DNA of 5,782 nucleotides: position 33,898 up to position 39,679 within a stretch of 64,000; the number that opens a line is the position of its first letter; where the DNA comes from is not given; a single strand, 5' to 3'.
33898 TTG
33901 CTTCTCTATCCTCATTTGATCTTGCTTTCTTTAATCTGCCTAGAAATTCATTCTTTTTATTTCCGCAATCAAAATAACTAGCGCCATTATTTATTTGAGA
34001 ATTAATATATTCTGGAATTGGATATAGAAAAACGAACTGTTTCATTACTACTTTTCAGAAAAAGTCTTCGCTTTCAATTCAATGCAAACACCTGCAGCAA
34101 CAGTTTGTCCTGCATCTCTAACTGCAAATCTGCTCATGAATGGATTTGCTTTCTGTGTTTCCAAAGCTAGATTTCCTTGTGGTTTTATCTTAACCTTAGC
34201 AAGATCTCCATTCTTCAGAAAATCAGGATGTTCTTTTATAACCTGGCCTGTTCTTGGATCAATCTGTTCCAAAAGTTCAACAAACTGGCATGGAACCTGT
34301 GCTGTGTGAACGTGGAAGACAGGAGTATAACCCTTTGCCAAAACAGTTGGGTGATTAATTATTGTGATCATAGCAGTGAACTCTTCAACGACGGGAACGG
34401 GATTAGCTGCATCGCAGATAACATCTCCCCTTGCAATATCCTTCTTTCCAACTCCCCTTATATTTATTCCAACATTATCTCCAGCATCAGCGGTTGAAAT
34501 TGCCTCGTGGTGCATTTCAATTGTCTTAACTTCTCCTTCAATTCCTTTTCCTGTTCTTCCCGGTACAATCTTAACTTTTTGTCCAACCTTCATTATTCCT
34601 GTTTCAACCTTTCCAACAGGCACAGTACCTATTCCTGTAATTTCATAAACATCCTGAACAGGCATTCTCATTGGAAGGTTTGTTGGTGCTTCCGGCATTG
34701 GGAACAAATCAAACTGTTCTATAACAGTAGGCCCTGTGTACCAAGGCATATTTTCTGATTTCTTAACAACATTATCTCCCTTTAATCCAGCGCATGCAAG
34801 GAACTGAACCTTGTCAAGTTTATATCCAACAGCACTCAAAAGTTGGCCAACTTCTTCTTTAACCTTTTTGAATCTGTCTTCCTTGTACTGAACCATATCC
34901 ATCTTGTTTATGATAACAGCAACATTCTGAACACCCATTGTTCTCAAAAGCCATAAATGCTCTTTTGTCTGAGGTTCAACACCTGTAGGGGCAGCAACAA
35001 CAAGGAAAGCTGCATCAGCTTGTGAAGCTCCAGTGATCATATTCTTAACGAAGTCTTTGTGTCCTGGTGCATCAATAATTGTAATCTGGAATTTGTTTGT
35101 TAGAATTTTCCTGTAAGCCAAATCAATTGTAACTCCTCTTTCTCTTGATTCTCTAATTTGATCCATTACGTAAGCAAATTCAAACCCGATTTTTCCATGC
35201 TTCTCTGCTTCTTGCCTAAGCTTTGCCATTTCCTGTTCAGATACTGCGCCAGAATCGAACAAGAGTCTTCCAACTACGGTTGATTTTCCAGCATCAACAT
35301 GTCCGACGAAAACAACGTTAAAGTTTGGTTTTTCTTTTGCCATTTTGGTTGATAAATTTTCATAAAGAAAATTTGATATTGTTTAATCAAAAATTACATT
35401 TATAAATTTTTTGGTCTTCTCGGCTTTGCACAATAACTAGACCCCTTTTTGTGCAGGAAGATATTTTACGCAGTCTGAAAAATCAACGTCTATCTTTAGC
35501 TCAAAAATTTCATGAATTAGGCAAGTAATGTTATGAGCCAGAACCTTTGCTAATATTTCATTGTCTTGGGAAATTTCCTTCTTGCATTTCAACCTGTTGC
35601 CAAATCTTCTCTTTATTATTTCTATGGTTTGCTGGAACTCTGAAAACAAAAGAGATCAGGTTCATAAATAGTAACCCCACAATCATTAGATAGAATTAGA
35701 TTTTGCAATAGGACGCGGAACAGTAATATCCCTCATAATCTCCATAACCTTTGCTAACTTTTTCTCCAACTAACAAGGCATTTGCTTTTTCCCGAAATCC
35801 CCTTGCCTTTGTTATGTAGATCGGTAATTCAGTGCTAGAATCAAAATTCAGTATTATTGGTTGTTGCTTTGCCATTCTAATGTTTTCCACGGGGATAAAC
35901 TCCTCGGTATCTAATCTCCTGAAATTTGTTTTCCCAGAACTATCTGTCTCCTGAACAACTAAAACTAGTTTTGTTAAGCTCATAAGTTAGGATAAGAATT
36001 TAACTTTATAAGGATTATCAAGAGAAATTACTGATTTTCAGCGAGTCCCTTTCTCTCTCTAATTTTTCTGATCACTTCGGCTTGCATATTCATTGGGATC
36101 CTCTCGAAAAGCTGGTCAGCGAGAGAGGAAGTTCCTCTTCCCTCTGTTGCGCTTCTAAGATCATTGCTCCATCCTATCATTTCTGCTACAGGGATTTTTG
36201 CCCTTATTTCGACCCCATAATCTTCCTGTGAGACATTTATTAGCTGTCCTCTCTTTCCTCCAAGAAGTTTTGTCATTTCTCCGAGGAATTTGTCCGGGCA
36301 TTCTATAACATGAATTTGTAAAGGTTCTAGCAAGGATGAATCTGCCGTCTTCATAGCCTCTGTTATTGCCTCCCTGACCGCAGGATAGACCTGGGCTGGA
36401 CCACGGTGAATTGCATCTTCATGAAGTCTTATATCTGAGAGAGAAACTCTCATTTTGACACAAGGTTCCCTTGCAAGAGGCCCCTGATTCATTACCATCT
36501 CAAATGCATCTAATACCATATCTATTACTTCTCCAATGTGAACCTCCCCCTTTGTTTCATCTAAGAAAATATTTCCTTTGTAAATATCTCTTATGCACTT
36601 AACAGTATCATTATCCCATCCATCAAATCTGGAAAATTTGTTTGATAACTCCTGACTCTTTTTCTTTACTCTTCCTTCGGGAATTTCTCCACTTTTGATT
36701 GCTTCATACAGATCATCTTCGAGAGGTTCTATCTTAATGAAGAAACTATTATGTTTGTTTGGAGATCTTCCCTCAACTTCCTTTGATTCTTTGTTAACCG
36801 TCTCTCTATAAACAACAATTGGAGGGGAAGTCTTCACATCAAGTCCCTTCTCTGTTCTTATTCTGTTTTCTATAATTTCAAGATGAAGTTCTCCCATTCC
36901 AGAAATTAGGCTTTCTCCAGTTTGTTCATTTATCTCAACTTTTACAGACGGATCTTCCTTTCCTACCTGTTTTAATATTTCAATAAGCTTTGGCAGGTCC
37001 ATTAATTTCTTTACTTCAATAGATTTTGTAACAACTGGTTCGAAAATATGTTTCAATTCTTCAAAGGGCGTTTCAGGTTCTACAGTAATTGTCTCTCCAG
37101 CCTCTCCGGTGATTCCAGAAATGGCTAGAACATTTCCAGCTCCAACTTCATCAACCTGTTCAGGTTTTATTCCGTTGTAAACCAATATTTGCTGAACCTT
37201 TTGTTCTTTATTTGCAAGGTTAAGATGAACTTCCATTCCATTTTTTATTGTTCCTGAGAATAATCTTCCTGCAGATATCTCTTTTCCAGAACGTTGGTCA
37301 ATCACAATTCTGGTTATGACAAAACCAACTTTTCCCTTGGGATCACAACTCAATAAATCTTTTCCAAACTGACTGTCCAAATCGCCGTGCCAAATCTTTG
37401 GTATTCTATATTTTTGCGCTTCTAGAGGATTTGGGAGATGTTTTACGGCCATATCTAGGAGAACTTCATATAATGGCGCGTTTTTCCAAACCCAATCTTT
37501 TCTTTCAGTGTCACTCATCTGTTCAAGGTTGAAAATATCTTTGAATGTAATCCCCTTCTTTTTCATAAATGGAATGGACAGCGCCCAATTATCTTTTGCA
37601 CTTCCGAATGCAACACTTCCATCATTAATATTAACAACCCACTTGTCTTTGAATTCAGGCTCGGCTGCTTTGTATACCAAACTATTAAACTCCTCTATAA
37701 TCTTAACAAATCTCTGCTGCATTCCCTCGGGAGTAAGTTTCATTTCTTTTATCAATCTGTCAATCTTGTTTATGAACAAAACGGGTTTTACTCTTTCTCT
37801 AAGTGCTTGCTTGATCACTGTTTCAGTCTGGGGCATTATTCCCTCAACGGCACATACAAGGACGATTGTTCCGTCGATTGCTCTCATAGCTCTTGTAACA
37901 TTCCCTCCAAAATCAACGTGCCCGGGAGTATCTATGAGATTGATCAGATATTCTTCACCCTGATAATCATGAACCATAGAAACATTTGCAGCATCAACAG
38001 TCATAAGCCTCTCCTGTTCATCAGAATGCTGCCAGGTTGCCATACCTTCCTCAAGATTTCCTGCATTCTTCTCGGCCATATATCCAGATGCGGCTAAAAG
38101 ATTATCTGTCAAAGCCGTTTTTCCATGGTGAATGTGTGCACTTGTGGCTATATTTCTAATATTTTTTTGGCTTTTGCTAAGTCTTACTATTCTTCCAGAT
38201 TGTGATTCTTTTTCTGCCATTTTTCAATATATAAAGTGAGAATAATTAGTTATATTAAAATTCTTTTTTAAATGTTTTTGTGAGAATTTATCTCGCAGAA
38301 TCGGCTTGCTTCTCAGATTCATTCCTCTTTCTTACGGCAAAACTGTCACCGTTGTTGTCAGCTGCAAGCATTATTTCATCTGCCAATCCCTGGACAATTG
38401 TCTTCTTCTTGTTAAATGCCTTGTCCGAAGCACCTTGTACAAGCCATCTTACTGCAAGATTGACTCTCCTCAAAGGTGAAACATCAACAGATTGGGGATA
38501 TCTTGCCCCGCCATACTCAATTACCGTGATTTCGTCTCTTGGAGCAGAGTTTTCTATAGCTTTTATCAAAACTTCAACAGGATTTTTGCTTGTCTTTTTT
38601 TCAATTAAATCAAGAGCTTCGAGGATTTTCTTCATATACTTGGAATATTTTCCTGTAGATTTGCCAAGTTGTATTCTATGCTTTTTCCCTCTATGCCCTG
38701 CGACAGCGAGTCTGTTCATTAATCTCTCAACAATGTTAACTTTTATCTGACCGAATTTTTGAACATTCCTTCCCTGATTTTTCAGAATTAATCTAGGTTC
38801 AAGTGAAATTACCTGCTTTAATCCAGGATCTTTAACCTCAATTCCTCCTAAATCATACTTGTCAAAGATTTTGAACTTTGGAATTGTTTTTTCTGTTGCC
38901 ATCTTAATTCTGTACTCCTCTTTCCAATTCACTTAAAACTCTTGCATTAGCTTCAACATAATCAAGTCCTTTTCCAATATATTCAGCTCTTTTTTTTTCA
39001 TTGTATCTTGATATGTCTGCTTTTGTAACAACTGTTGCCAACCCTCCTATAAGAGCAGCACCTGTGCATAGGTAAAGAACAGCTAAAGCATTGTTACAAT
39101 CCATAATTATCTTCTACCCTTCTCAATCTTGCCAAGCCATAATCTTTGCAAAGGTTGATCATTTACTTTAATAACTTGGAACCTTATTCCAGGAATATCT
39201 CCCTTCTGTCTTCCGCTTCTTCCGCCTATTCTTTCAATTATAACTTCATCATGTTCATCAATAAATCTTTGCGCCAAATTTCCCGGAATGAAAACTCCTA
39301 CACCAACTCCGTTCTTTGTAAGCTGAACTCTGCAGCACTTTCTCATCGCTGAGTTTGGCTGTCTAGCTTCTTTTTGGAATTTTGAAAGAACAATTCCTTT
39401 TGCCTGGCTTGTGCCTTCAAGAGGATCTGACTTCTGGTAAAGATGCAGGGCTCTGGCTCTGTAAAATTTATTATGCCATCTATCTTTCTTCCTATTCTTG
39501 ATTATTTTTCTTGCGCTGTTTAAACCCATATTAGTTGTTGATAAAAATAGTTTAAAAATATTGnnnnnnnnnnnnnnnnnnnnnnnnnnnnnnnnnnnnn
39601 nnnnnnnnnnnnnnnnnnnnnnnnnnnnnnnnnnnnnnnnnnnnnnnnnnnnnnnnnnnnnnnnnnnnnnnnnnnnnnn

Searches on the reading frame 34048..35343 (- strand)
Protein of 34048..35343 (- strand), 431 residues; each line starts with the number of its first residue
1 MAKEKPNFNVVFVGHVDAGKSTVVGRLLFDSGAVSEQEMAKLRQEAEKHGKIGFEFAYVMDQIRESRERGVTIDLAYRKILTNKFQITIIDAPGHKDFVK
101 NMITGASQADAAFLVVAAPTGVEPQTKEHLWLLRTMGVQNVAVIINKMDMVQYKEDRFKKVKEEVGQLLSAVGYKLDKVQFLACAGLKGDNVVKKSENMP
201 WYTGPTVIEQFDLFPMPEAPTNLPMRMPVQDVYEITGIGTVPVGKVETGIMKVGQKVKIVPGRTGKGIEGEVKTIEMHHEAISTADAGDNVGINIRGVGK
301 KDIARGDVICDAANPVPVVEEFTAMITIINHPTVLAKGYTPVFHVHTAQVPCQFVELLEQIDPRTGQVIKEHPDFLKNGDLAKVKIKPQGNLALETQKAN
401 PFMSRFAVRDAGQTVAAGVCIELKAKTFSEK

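Call 26: search_protein_families(library=pfam, proteins=[window:34048-35343:-], max_evalue=0.001)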
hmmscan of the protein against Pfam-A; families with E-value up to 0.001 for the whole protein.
window:34048-35343:- (431 aa): 7 families
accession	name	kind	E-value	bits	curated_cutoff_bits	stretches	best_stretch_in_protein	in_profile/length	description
PF00009.33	GTP_EFTU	-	9.7e-54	182.2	26.5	1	6-193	2-176/188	Elongation factor Tu GTP binding domain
PF22594.2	GTP-eEF1A_C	-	2.5e-32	111.7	27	1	321-420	1-100/101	GTP-eEF1A C-terminal domain-like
PF03143.23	GTP_EFTU_D3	-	6.9e-26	91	27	1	317-423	3-105/106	Elongation factor Tu C-terminal domain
PF03144.31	GTP_EFTU_D2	-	4e-19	69.2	30.3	1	239-310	1-73/73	Elongation factor Tu domain 2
PF01926.29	MMR_HSR1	-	9.6e-08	32.6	21.9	1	65-147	26-113/113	50S ribosome-binding GTPase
PF03193.22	RsgA_GTPase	-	0.00053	20.3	30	0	106-168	20-82/174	RsgA GTPase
PF14578.12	GTP_EFTU_D4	-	0.00093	19.5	23.8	0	243-309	21-85/86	Elongation factor Tu domain 4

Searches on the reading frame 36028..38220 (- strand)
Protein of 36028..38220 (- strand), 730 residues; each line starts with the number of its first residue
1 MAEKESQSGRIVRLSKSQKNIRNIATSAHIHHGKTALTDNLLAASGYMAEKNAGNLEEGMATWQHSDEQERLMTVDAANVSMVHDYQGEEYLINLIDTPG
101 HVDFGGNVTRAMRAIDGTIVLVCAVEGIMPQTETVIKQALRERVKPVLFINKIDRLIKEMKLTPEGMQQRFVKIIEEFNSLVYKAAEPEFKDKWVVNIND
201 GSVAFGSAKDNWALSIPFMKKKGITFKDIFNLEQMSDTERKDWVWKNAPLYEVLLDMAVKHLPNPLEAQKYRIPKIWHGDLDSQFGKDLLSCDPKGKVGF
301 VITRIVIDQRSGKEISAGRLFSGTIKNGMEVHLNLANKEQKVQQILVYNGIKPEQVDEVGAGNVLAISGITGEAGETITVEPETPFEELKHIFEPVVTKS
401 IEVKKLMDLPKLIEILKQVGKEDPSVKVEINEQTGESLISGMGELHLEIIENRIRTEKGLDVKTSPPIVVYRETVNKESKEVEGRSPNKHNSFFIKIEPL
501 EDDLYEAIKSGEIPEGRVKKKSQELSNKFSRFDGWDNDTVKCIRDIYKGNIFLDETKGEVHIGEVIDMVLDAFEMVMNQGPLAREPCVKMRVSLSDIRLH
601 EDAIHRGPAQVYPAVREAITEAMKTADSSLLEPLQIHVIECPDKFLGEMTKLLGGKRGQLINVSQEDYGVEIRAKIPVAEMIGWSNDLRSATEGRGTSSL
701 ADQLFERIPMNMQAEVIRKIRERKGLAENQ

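Call 26: search_protein_families(library=pfam, proteins=[window:36028-38220:-], max_evalue=0.001)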
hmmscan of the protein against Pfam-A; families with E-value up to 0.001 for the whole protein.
window:36028-38220:- (730 aa): 7 families
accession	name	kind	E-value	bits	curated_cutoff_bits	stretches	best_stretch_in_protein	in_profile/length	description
PF00009.33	GTP_EFTU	-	3.1e-50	170.8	26.5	1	19-263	1-187/188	Elongation factor Tu GTP binding domain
PF03764.24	EFG_IV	-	2.3e-23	82.7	24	1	518-626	9-120/121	Elongation factor G, domain IV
PF14492.12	EFG_III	-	3e-21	75.7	27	1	394-465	3-74/75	Elongation Factor G, domain III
PF00679.30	EFG_C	-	5.3e-17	62.1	27.9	1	630-714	2-87/89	Elongation factor G C-terminus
PF03144.31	GTP_EFTU_D2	-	3.7e-09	37.3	30.3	1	317-379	5-73/73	Elongation factor Tu domain 2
PF22042.2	EF-G_D2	-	2.1e-07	31.4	27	1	305-380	9-83/84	Elongation factor G domain 2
PF16658.11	RF3_C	-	0.00084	19.6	40.1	0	393-482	7-96/132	Class II release factor RF3, C-terminal domain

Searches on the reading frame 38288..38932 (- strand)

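Call 53: search_protein_families(library=pfam, proteins=[window:38288-38932:-], max_evalue=0.001)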
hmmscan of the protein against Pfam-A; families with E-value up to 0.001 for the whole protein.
window:38288-38932:- (214 aa): 1 family
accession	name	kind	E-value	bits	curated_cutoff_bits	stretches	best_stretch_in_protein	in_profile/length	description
PF00177.27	Ribosomal_S7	-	1e-35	123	24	1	62-214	16-148/148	Ribosomal protein S7p/S5e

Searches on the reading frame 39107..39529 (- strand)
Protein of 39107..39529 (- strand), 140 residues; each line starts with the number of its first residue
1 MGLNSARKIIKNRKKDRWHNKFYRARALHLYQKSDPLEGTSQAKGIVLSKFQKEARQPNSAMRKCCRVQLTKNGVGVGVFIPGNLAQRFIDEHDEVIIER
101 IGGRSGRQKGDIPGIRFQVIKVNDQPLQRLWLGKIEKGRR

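Call 54: search_protein_families(library=pfam, proteins=[window:39107-39529:-], max_evalue=0.001)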
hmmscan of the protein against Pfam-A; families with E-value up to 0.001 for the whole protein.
window:39107-39529:- (140 aa): 1 family
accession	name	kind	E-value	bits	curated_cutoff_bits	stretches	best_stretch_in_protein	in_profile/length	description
PF00164.32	Ribosom_S12_S23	-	1.8e-36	124.7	22.3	1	32-139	3-109/110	Ribosomal protein S12/S23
